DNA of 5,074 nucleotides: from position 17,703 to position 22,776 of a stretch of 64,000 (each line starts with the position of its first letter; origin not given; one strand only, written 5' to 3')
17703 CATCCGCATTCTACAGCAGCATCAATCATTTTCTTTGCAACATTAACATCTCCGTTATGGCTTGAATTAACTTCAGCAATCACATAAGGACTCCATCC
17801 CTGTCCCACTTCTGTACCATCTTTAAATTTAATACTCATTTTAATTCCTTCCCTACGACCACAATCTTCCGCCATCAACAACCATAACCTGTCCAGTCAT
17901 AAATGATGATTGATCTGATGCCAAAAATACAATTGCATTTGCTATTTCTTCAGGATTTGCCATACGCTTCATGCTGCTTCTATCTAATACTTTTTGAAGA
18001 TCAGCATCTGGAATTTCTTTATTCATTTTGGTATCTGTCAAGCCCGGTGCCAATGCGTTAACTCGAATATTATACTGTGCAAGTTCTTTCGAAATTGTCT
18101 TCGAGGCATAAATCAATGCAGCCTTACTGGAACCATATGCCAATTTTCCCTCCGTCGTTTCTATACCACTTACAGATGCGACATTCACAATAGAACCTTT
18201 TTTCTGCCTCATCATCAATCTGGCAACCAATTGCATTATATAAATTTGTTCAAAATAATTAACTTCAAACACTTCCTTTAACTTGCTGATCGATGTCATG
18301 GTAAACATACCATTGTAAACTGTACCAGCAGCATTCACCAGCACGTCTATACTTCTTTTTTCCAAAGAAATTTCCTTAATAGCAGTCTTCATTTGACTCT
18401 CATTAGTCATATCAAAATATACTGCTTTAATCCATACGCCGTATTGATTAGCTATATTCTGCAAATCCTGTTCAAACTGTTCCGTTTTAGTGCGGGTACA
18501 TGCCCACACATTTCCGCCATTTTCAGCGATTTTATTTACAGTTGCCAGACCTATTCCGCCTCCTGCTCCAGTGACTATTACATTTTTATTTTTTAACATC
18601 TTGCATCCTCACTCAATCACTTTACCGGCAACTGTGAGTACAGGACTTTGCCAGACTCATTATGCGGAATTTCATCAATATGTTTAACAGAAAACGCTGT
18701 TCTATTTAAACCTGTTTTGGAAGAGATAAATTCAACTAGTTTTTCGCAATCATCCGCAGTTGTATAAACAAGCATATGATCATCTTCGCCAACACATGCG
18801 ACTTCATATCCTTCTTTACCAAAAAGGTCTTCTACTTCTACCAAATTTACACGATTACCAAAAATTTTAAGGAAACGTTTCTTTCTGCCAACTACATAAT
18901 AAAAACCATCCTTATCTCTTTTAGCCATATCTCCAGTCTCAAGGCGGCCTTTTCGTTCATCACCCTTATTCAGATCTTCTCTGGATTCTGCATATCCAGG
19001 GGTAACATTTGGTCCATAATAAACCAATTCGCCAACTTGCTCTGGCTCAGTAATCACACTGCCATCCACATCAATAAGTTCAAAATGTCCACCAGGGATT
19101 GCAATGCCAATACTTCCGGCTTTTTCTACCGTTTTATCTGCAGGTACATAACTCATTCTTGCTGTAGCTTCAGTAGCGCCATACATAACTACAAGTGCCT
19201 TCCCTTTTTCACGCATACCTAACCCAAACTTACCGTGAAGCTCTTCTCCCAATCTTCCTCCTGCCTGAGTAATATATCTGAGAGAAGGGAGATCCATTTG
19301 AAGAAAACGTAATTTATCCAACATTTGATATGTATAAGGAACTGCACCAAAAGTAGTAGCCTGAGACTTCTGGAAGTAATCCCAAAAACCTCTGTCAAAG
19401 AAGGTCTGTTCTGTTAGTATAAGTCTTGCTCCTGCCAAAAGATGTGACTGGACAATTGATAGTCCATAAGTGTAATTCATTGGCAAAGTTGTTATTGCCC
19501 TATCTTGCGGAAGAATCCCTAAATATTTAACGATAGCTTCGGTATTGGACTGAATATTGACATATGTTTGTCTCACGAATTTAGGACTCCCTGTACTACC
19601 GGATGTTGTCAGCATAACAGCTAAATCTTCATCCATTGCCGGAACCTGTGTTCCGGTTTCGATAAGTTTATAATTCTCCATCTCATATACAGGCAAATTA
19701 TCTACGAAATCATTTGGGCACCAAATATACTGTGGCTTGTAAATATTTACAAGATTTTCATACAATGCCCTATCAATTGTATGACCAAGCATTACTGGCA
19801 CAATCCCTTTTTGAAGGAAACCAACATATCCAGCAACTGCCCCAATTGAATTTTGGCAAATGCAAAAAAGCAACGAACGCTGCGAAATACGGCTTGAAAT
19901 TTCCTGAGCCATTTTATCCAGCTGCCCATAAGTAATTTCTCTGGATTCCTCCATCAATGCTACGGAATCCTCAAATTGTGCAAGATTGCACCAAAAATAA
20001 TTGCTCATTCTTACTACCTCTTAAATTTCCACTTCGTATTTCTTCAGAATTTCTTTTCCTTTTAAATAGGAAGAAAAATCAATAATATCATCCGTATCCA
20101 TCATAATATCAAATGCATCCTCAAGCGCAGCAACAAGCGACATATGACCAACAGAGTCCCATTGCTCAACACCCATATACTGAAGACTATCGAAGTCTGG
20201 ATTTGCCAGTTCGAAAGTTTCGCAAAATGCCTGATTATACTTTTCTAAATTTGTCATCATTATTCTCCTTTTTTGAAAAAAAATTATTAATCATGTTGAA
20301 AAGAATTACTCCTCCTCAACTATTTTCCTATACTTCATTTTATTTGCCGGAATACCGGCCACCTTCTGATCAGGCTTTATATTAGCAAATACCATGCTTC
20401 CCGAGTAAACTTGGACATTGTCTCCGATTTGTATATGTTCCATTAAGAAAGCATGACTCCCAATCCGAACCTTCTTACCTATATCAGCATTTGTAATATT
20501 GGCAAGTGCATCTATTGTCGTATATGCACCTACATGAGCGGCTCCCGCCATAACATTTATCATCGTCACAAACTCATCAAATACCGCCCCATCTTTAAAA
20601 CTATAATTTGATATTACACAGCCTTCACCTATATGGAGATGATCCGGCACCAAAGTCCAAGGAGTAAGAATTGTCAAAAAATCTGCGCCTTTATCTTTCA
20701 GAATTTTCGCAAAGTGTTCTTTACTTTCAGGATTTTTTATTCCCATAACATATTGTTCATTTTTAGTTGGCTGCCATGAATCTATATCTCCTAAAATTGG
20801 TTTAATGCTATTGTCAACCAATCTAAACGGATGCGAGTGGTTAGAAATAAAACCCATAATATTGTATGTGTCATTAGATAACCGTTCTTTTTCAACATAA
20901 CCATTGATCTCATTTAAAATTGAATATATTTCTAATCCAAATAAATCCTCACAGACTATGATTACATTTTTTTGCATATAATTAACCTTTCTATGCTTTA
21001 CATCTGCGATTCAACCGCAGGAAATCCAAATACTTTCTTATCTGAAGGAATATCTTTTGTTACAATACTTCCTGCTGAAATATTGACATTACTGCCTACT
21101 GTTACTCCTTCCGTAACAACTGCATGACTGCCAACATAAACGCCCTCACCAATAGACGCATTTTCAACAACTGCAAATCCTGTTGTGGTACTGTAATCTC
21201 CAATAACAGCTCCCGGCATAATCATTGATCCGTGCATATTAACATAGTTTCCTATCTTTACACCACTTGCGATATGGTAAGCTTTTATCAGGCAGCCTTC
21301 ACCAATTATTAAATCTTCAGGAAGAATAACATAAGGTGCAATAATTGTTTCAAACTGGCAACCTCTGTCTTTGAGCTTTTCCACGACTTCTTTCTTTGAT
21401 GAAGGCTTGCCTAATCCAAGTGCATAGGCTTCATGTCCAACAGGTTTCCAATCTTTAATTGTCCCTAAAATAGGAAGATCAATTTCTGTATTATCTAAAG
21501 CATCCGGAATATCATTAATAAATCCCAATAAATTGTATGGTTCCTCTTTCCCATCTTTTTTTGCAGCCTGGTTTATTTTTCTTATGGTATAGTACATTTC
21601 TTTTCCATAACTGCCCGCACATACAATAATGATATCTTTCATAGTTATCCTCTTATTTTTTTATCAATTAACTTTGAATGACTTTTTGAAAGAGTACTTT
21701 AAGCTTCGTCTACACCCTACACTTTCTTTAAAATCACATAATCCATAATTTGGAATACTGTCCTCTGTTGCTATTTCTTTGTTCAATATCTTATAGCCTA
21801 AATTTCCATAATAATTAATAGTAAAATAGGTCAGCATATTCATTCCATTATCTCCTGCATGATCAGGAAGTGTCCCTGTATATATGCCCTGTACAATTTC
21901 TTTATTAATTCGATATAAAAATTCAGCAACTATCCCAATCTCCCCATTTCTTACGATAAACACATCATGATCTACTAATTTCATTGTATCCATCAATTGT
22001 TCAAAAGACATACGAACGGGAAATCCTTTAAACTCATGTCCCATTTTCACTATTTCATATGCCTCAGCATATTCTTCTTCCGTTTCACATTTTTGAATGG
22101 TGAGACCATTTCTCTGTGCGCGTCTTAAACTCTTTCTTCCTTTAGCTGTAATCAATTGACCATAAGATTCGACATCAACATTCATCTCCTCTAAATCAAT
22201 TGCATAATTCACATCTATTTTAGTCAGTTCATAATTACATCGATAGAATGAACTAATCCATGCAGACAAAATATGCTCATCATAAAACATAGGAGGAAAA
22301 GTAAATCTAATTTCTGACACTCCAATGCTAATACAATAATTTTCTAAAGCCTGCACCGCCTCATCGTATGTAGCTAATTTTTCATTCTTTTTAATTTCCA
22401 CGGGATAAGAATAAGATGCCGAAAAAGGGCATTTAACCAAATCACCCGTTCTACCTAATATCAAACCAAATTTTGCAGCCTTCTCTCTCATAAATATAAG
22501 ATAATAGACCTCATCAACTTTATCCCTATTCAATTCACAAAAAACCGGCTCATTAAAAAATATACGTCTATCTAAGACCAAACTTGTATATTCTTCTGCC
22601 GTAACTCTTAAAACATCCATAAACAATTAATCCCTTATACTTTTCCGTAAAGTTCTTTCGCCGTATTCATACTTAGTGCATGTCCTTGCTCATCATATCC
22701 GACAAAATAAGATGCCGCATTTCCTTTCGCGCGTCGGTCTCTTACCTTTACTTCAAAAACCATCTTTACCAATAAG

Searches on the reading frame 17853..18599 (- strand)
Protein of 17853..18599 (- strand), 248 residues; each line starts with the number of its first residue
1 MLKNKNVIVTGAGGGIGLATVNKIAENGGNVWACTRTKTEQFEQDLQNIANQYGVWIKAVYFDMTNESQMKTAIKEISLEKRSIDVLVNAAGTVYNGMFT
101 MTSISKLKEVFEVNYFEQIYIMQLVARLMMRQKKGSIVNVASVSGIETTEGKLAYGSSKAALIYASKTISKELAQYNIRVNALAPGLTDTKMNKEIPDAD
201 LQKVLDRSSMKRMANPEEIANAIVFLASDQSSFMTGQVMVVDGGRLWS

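Call 4: search_protein_families(library=pfam, proteins=[window:17853-18599:-], max_evalue=0.01)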
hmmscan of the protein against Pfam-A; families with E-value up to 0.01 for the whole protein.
window:17853-18599:- (248 aa): 6 families
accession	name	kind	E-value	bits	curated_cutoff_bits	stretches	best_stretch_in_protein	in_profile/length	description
PF13561.12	adh_short_C2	-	3.2e-56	191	27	1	11-244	1-234/236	Enoyl-(Acyl carrier protein) reductase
PF00106.31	adh_short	-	2.9e-48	164.4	26.6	1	5-198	1-192/195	short chain dehydrogenase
PF08659.16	KR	-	9.8e-14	52.1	22.6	1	7-159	3-153/180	KR domain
PF01370.27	Epimerase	-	1.5e-05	24.9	20.9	1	7-103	1-83/240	NAD dependent epimerase/dehydratase family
PF16363.11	GDP_Man_Dehyd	-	0.00043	20.3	27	1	8-79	1-76/332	GDP-mannose 4,6 dehydratase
PF02719.21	Polysacc_synt_2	-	0.0067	16.1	20.2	0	7-78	1-77/293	Polysaccharide biosynthesis protein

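Call 5: search_protein_families(library=ncbifam, proteins=[window:17853-18599:-], max_evalue=0.01)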
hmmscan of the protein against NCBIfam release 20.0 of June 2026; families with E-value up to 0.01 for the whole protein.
window:17853-18599:- (248 aa): 242 families (the best 25 are shown)
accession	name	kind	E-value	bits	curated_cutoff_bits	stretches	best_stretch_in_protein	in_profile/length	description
NF005559.1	PRK07231.1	subfamily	1.5e-60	204.8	215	1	2-246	2-248/249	glucose 1-dehydrogenase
NF009466.0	PRK12826.1-2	subfamily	2.1e-58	197.7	222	1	3-245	2-244/248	3-oxoacyl-ACP reductase FabG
TIGR01830.1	3oxo_ACP_reduc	equivalog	4.1e-58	196.9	297.75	1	7-244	1-237/239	3-oxoacyl-[acyl-carrier-protein] reductase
NF009464.0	PRK12824.1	subfamily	3.2e-53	180.9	269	1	5-245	3-242/245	3-oxoacyl-ACP reductase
NF004198.0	PRK05653.1-3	equivalog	4.2e-53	180.3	296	1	2-245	5-246/248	3-oxoacyl-ACP reductase FabG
NF052558.1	MBtsdlDhBudC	equivalog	1.9e-52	178.3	270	1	3-245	2-241/250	meso-2,3-butanediol dehydrogenase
NF047420.2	EF_P_mod_YmfI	equivalog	2.3e-51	174.8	238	1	7-244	2-234/236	elongation factor P 5-aminopentanone reductase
NF004791.0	PRK06138.1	equivalog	7.2e-51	172.9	312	1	2-245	3-249/252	SDR family oxidoreductase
NF005067.0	PRK06484.1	equivalog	2.6e-50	171.5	713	1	4-244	9-250/524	short chain dehydrogenase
NF049979.1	AlphHSDSHdhA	equivalog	6.9e-50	169.9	350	1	2-244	1-245/258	7alpha-hydroxysteroid dehydrogenase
NF006070.0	PRK08213.1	subfamily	4.7e-49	167.2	279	1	2-244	10-255/259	gluconate 5-dehydrogenase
NF004197.0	PRK05653.1-1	equivalog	1.1e-48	166.1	332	1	2-245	5-246/249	3-oxoacyl-ACP reductase FabG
NF004199.0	PRK05653.1-4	equivalog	1.6e-48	165.4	301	1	2-244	3-244/247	3-oxoacyl-ACP reductase FabG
NF006074.0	PRK08220.1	equivalog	2.9e-48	164.7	312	1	2-244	6-246/251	2,3-dihydro-2,3-dihydroxybenzoate dehydrogenase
TIGR04316.1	dhbA_paeA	equivalog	5.1e-48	163.8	300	1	7-244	1-246/250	2,3-dihydro-2,3-dihydroxybenzoate dehydrogenase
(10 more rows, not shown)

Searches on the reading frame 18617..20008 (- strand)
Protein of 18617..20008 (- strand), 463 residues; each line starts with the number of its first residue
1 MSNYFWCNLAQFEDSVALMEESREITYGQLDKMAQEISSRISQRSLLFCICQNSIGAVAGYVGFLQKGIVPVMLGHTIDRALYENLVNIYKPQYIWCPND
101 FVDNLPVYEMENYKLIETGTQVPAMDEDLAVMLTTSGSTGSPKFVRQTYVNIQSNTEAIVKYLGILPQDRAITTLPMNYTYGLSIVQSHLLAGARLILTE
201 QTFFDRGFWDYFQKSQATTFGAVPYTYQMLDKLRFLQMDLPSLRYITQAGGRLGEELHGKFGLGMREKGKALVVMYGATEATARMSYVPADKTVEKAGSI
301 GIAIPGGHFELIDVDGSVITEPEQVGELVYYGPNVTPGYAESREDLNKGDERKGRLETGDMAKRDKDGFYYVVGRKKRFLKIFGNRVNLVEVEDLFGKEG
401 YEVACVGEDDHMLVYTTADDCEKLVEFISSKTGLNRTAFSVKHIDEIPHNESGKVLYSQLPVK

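Call 4: search_protein_families(library=pfam, proteins=[window:18617-20008:-], max_evalue=0.01)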
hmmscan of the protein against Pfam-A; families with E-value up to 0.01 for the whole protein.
window:18617-20008:- (463 aa): 1 family
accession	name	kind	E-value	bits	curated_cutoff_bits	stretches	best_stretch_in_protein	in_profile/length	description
PF00501.34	AMP-binding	-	4e-43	148.1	29.9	1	9-339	5-383/384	AMP-binding enzyme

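Call 5: search_protein_families(library=ncbifam, proteins=[window:18617-20008:-], max_evalue=0.01)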
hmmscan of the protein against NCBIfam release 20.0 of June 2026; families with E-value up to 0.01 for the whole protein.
window:18617-20008:- (463 aa): 95 families (the best 25 are shown)
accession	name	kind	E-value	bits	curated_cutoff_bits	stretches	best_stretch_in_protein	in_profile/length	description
TIGR03098.1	ligase_PEP_1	hypoth_equivalog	1.8e-48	165.3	592.35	1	117-398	153-440/517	acyl-CoA ligase (AMP-forming), exosortase A system-associated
NF004837.0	PRK06187.1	subfamily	1.5e-43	148.9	476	1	123-458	166-516/531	long-chain-fatty-acid--CoA ligase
NF005714.0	PRK07529.1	subfamily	4e-35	121.2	632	1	120-396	211-495/640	acyl-CoA synthetase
TIGR01733.1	AA-adenyl-dom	subfamily_domain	5.7e-35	120.9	317.4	1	26-396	1-398/409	amino acid adenylation domain-containing protein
NF052269.1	Staph_lig_FadD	equivalog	7.4e-35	120.2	650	1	123-397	146-414/499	long-chain-fatty-acid--CoA ligase FadD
TIGR01923.1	menE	equivalog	2.9e-34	118.7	330.15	1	28-459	7-441/442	o-succinylbenzoate--CoA ligase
NF002966.0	PRK03640.1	equivalog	2.7e-32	112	556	1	14-459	17-475/483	o-succinylbenzoate--CoA ligase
NF005858.0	PRK07787.1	subfamily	5.8e-32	110.7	575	1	14-460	16-468/471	acyl-CoA synthetase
NF005307.0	PRK06839.1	equivalog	1.4e-31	109.8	748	1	126-411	148-430/496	o-succinylbenzoate--CoA ligase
NF006386.0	PRK08633.1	equivalog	6.5e-31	106.9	1221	1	124-455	779-1132/1147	acyl-[ACP]--phospholipid O-acyltransferase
NF004758.0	PRK06087.1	equivalog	7.4e-31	107.2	736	1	120-455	181-526/548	medium-chain fatty-acid--CoA ligase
NF005702.0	PRK07514.1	subfamily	1.1e-30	106.5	558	1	118-397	148-421/506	malonyl-CoA synthase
NF004511.1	PRK05852.1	equivalog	3.3e-29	101.9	650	1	123-397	151-425/505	FadD7 family fatty acid--CoA ligase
NF004114.0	PRK05605.1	equivalog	1.7e-28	99.3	766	1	124-398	218-491/575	long-chain-fatty-acid--CoA ligase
NF005291.0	PRK06814.1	equivalog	2.2e-27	95.4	1349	1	124-458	790-1124/1140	acyl-[ACP]--phospholipid O-acyltransferase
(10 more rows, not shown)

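Call 44: search_solved_structures(query=window:18617-20008:-, max_evalue=1e-20)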
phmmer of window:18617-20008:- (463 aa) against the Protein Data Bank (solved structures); distinct sequences matched with E-value up to 1e-20: 25.
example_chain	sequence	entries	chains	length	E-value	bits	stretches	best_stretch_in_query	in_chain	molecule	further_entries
5ie0_A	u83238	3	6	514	2.9e-28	102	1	112-394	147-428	Oxalate--CoA ligase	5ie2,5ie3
3wvn_A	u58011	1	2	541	6.8e-28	100.7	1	114-394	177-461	Non-ribosomal peptide synthetase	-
8wev_A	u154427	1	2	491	6.6e-25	90.9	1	121-457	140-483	Feruloyl-CoA Synthetase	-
8weu_A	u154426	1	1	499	6.9e-25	90.8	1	121-457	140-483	Fatty-acyl-CoA synthase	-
3qya_A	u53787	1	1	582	2e-24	89.3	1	129-455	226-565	Luciferase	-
5buq_A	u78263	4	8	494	2.2e-24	89.1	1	125-459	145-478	2-succinylbenzoate--CoA ligase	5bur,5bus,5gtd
5x8f_A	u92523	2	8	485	2.6e-24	89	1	125-397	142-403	2-succinylbenzoate--CoA ligase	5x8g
3wv4_A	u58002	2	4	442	2.9e-24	88.8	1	114-375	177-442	Non-ribosomal peptide synthetase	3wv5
8aff_A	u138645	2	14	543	5.8e-24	87.8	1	95-398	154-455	Oxalate--CoA ligase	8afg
6k4c_A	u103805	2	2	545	1.1e-23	86.9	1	125-455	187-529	Ancestral luciferase AncLamp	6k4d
6qjz_A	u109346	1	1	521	1.2e-23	86.8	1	127-395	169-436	oxalyl CoA-synthetase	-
4m46_A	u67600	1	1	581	1.7e-23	86.2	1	129-455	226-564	Luciferase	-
2d1t_A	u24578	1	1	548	1.9e-23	86.1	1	105-455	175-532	Luciferin 4-monooxygenase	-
2d1q_A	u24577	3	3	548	3.6e-23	85.2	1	106-455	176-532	Luciferin 4-monooxygenase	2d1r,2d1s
6mfy_A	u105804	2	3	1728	2.3e-22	82.5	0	13-395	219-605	Linear gramicidin synthase subunit A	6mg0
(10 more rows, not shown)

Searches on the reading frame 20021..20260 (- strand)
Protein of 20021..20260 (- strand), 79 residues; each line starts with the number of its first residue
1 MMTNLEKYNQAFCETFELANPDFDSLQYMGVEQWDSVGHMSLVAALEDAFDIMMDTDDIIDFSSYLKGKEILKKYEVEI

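Call 38: search_protein_families(library=pfam, proteins=[window:20021-20260:-], max_evalue=1)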
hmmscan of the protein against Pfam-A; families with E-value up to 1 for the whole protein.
window:20021-20260:- (79 aa): 1 family
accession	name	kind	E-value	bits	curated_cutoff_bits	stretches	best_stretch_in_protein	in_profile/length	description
PF00550.31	PP-binding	-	0.015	16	20.8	1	35-64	30-59/67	Phosphopantetheine attachment site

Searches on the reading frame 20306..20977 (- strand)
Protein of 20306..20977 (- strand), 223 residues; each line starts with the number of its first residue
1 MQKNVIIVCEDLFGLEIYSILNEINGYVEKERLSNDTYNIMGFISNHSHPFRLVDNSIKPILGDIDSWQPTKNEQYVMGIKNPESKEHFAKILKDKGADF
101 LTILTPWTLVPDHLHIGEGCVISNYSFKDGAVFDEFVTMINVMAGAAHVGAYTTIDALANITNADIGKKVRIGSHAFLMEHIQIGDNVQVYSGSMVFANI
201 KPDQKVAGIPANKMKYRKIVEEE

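Call 7: search_protein_families(library=pfam, proteins=[window:20306-20977:-], max_evalue=0.01)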
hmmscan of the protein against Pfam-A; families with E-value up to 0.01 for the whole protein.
window:20306-20977:- (223 aa): 2 families
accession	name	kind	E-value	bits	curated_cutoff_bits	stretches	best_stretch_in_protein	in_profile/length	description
PF00132.30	Hexapep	-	5.5e-10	38.9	27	1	164-196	2-34/36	Bacterial transferase hexapeptide (six repeats)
PF25084.1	LbH_EIF2B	-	6.2e-05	23.4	54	1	147-192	22-72/105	EIF2B subunit epsilon LbH domain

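Call 62: search_solved_structures(query=window:20306-20977:-, max_evalue=0.01)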
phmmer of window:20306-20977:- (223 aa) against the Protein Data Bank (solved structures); distinct sequences matched with E-value up to 0.01: 44.
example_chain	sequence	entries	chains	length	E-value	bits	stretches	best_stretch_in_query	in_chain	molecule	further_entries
7txp_A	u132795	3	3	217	1e-11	48.2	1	59-216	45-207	VioB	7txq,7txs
3r8y_A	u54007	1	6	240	6.2e-06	29.3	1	96-215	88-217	2,3,4,5-tetrahydropyridine-2,6-dicarboxylate N-acetyltransferase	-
3eh0_A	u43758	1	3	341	2e-05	27.7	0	163-201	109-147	UDP-3-O-[3-hydroxymyristoyl] glucosamine N-acyltransferase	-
6p83_A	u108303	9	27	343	2e-05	27.6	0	163-201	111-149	UDP-3-O-(3-hydroxymyristoyl)glucosamine N-acyltransferase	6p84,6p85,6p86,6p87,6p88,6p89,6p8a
4ihg_A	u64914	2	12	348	2.2e-05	27.5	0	163-201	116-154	UDP-3-O-(3-hydroxymyristoyl)glucosamine N-acyltransferase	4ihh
4ihf_A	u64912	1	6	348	2.6e-05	27.3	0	163-201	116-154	UDP-3-O-(3-hydroxymyristoyl)glucosamine N-acyltransferase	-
4e75_A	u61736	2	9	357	8.9e-05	25.5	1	109-201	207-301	UDP-3-O-acylglucosamine N-acyltransferase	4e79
8j40_A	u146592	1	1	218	9.4e-05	25.4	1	154-218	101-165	CatB8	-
6mfk_A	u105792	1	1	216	0.00013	25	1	153-217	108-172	Chloramphenicol acetyltransferase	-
7s43_A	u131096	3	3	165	0.00014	24.8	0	147-205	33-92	N-acetyltransferase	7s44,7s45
7s3u_A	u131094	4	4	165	0.00015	24.7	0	147-204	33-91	N-acetyltransferase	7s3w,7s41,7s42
8e62_A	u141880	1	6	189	0.00017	24.6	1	107-200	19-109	UDP-N-acetylglucosamine acyltransferase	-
6wye_A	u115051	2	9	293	0.00029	23.8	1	165-213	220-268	Serine acetyltransferase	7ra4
1g95_A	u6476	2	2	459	0.00039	23.4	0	102-196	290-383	N-ACETYLGLUCOSAMINE-1-PHOSPHATE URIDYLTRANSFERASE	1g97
3cj8_A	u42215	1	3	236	0.0004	23.4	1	102-215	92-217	2,3,4,5-tetrahydropyridine-2,6-dicarboxylate N-acetyltransferase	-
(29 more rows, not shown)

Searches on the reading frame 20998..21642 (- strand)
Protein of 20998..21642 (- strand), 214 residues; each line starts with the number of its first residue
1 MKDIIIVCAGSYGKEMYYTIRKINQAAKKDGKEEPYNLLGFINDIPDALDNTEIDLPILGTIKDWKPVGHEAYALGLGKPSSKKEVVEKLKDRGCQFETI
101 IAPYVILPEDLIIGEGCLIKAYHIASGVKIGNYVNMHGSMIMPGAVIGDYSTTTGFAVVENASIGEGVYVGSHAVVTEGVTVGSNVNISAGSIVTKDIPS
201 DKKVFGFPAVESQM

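Call 7: search_protein_families(library=pfam, proteins=[window:20998-21642:-], max_evalue=0.01)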
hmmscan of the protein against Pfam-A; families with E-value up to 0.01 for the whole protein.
window:20998-21642:- (214 aa): 5 families
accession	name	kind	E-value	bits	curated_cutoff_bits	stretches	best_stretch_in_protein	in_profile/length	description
PF00132.30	Hexapep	-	9.8e-17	60.3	27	2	161-196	1-36/36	Bacterial transferase hexapeptide (six repeats)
PF25084.1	LbH_EIF2B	-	4.9e-11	43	54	1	98-188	15-105/105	EIF2B subunit epsilon LbH domain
PF14602.12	Hexapep_2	-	1.3e-05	25.2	27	1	163-196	3-34/34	Hexapeptide repeat of succinyl-transferase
PF24894.1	Hexapep_GlmU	-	0.00018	22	23.3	0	112-171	20-84/104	GlmU-like, C-terminal hexapeptide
PF17836.7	PglD_N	-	0.00062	20.7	23.4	1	3-90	1-78/78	PglD N-terminal domain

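Call 63: search_solved_structures(query=window:20998-21642:-, max_evalue=0.0001)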
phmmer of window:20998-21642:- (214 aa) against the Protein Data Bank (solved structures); distinct sequences matched with E-value up to 0.0001: 46.
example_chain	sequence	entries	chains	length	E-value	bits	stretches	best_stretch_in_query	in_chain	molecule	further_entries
7txp_A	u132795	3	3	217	4.5e-18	68.9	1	1-209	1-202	VioB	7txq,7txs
4m9c_A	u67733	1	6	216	2.5e-12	50.1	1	45-209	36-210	Bacterial transferase hexapeptide (Three repeats) family protein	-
8vr6_A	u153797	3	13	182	3.4e-10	43.1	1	155-210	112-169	Acetyltransferase, putative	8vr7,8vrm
7s43_A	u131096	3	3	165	1.3e-08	38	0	164-198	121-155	N-acetyltransferase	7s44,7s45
7s3u_A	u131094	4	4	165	1.4e-08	37.8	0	164-198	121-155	N-acetyltransferase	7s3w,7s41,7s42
1ocx_A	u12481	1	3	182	1.7e-08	37.5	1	153-209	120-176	MALTOSE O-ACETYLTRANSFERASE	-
3srt_A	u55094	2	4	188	1.9e-08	37.4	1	156-208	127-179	Maltose O-acetyltransferase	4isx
6ag8_C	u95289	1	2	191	1.9e-08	37.4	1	153-209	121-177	Maltose O-acetyltransferase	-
1kqa_A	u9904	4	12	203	2.4e-08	37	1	163-208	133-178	GALACTOSIDE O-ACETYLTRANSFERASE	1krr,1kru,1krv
2ic7_A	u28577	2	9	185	9.9e-08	35.1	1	152-209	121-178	Maltose transacetylase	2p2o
7l7z_AAA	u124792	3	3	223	2e-07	34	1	74-209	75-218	Putative acetyl transferase protein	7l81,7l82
7l7y_AAA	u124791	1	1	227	2.1e-07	34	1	74-209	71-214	Putative acetyl transferase protein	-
8cu9_A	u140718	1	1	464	2.2e-07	34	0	162-205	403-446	Bifunctional UDP-N-acetylglucosamine diphosphorylase/glucosamine-1-phosphate N-acetyltrans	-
4ea7_A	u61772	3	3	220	3.1e-07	33.4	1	75-209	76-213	Perosamine N-acetyltransferase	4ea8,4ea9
4eab_A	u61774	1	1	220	3.1e-07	33.4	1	75-209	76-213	Perosamine N-acetyltransferase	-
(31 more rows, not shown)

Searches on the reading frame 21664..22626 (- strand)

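Call 7: search_protein_families(library=pfam, proteins=[window:21664-22626:-], max_evalue=0.01)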
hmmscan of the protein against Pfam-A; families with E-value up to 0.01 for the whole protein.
window:21664-22626:- (320 aa): 0 families

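Call 38: search_protein_families(library=pfam, proteins=[window:21664-22626:-], max_evalue=1)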
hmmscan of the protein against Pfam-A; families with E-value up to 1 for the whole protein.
window:21664-22626:- (320 aa): 1 family
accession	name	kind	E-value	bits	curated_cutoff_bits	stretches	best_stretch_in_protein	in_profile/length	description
PF02388.22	FemAB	-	0.018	14.3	24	1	135-213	148-225/406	FemAB family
